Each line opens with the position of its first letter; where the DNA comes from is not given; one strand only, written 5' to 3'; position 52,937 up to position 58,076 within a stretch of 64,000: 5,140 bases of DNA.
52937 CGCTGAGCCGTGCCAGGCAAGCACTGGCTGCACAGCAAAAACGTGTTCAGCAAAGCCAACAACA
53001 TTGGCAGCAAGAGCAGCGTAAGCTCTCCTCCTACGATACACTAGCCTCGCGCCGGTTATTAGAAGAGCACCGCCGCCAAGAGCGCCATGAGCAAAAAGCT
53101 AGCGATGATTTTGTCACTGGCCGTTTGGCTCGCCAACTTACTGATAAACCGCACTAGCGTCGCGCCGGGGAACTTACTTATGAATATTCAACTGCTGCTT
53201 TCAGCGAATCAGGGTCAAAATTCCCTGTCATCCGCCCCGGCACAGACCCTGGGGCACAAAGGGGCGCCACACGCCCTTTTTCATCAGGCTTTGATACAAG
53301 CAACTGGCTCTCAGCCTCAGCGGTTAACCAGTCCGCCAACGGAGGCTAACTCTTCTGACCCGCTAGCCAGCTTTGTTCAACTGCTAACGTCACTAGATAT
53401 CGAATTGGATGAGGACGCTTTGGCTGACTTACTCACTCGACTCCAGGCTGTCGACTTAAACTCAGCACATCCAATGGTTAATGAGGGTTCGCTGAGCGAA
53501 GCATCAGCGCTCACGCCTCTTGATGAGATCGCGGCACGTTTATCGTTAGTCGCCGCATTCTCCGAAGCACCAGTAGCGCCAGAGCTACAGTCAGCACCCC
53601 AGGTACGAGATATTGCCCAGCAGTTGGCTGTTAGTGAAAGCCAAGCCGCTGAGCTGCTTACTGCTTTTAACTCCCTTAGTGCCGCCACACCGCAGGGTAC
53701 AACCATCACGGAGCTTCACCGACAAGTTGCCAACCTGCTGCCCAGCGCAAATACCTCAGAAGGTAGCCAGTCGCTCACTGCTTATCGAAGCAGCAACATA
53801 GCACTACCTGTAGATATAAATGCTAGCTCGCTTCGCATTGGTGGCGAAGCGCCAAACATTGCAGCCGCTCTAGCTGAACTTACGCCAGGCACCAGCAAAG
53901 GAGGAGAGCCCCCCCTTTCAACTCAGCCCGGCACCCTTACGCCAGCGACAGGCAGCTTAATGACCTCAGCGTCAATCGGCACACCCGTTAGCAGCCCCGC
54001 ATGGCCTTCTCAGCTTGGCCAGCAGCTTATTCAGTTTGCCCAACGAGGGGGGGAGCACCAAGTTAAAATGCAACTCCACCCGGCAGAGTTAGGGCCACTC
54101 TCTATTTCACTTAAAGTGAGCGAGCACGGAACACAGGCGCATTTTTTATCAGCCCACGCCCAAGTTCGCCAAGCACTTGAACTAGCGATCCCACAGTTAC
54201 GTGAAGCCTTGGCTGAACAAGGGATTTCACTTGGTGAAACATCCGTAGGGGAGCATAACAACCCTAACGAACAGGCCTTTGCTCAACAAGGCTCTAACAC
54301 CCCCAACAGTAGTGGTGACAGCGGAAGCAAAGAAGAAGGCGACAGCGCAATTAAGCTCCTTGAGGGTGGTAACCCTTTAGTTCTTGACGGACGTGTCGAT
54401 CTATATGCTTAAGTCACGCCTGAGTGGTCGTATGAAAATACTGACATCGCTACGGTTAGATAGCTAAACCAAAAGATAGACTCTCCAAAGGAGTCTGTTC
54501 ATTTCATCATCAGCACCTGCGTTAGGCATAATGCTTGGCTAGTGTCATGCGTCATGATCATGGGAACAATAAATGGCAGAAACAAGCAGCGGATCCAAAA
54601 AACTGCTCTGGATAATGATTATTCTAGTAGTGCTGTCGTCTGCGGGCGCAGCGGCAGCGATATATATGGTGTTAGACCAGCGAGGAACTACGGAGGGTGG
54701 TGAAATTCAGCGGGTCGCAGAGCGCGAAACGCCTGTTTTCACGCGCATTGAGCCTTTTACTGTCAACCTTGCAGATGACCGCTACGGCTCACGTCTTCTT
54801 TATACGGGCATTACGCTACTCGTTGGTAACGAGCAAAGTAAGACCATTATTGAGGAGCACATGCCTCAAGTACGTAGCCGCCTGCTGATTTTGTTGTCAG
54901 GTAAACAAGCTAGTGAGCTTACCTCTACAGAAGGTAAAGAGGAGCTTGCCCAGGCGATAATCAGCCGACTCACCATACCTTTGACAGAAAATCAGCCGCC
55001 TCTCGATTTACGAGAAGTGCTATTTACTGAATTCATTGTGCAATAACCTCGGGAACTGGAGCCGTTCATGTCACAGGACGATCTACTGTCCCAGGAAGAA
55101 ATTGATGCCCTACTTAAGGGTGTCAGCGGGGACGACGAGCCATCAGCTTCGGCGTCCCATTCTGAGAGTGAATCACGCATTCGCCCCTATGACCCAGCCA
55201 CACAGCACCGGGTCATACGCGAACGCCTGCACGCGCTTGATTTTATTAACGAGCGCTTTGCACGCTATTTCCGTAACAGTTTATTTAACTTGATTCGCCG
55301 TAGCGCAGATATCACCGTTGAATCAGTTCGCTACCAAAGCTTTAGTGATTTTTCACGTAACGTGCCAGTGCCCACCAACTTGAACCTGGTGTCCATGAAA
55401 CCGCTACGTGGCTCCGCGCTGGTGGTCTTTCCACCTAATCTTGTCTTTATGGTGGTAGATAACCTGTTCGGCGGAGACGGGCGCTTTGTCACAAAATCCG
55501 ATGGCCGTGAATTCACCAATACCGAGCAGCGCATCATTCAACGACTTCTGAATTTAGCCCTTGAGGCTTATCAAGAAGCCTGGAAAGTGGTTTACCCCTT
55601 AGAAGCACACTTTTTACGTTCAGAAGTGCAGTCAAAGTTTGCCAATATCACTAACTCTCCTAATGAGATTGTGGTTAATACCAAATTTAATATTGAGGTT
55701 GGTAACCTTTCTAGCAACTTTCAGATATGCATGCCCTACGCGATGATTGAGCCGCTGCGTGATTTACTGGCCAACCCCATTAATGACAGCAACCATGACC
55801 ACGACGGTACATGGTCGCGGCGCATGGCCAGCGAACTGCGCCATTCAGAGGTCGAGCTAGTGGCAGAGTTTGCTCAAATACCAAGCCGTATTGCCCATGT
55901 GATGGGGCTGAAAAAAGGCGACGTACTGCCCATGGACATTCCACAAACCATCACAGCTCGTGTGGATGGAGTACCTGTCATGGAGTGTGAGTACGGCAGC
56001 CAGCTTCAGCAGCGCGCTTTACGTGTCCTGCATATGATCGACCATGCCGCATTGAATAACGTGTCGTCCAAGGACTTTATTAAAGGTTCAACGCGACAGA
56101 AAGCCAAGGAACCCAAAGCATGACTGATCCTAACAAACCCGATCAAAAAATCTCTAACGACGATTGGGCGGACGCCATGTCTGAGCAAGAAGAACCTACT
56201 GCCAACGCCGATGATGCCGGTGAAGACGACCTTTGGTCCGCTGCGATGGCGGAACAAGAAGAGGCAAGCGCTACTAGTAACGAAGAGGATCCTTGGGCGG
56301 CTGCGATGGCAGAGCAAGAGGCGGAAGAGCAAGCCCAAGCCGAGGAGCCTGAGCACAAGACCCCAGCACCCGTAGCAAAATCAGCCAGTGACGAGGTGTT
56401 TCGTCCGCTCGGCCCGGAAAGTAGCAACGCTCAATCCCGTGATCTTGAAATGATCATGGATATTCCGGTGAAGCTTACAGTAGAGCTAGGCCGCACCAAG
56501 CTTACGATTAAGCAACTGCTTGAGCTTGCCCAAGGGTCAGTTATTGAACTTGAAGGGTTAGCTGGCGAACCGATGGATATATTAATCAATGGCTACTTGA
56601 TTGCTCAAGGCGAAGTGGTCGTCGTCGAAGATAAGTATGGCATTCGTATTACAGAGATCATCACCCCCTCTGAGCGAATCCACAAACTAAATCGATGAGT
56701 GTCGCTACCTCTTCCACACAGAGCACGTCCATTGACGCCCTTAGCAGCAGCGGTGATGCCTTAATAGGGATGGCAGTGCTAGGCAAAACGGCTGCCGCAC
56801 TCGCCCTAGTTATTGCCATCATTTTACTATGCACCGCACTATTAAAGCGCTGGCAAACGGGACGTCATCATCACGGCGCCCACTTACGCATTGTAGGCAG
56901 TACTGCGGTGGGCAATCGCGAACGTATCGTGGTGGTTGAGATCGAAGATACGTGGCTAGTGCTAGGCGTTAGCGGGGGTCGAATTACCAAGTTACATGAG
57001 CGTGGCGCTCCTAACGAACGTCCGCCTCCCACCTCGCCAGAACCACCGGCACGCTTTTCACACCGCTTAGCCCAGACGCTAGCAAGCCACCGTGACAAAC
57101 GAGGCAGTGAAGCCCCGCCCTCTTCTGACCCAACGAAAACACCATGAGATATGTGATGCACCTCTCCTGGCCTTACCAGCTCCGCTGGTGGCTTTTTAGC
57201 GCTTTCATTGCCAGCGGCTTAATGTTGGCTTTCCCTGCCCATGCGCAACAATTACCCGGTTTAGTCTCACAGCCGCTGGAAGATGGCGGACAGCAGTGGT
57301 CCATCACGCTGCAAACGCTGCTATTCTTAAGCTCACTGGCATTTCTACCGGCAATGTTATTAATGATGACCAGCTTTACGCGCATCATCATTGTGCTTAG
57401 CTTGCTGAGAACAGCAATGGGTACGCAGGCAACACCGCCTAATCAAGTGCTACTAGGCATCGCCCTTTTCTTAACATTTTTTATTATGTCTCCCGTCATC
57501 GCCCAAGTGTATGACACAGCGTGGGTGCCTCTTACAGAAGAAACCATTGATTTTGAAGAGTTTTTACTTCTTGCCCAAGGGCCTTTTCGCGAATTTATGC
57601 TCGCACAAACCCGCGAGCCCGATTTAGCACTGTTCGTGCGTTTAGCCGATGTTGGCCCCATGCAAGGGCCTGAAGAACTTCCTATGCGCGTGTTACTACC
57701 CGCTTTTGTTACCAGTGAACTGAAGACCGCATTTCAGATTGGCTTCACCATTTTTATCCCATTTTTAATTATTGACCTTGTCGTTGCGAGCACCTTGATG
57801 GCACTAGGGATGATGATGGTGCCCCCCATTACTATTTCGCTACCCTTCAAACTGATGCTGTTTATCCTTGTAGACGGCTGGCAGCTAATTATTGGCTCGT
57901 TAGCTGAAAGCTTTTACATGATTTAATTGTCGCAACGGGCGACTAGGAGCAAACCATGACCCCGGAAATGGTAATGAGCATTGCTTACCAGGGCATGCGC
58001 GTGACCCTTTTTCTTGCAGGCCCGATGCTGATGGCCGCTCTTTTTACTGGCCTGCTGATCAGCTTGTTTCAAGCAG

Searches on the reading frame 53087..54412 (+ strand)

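Call 58: search_protein_families(library=pfam, proteins=[window:53087-54412:+], max_evalue=0.00001)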
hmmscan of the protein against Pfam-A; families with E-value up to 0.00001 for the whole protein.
window:53087-54412:+ (441 aa): 1 family
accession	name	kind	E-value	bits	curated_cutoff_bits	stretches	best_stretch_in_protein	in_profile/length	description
PF02120.21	Flg_hook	-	8.4e-20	70.8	29.8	1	316-395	5-84/85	Flagellar hook-length control protein FliK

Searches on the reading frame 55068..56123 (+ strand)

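Call 58: search_protein_families(library=pfam, proteins=[window:55068-56123:+], max_evalue=0.00001)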
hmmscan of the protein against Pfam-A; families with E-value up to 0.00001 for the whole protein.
window:55068-56123:+ (351 aa): 2 families
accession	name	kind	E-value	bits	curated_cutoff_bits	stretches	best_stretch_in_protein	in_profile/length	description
PF02154.20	FliM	-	1.1e-70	237.9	27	1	41-234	1-192/192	Flagellar motor switch protein FliM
PF01052.25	FliMN_C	-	1.1e-13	51.4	23.8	1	256-324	2-72/73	Type III flagellar switch regulator (C-ring) FliN C-term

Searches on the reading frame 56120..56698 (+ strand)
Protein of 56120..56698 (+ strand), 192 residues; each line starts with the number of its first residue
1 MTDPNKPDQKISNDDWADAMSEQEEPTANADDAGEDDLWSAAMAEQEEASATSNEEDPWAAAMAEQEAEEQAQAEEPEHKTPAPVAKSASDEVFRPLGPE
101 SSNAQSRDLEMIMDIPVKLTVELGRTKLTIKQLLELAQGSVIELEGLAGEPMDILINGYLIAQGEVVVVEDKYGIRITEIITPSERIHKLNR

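Call 58: search_protein_families(library=pfam, proteins=[window:56120-56698:+], max_evalue=0.00001)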
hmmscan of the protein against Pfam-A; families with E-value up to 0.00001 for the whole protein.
window:56120-56698:+ (192 aa): 2 families
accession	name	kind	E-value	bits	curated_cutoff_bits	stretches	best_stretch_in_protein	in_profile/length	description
PF01052.25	FliMN_C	-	1.2e-26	92.9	23.8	1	111-181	2-72/73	Type III flagellar switch regulator (C-ring) FliN C-term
PF16973.10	FliN_N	-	1.3e-06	28.7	24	0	1-27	1-30/50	Flagellar motor switch protein FliN N-terminal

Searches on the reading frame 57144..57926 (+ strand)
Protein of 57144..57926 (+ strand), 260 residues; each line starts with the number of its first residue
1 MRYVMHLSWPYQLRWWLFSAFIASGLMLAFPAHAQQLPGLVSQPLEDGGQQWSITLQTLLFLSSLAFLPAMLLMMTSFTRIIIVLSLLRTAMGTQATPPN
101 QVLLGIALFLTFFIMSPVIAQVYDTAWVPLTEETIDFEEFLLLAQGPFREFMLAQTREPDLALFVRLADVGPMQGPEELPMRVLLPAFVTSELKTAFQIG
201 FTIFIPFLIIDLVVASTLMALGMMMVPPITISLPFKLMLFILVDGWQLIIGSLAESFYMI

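Call 58: search_protein_families(library=pfam, proteins=[window:57144-57926:+], max_evalue=0.00001)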
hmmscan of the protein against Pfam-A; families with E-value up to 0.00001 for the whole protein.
window:57144-57926:+ (260 aa): 1 family
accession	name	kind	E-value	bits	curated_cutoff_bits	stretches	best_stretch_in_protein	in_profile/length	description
PF00813.25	FliP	-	1.3e-78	263.8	26.9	1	62-253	2-191/191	FliP family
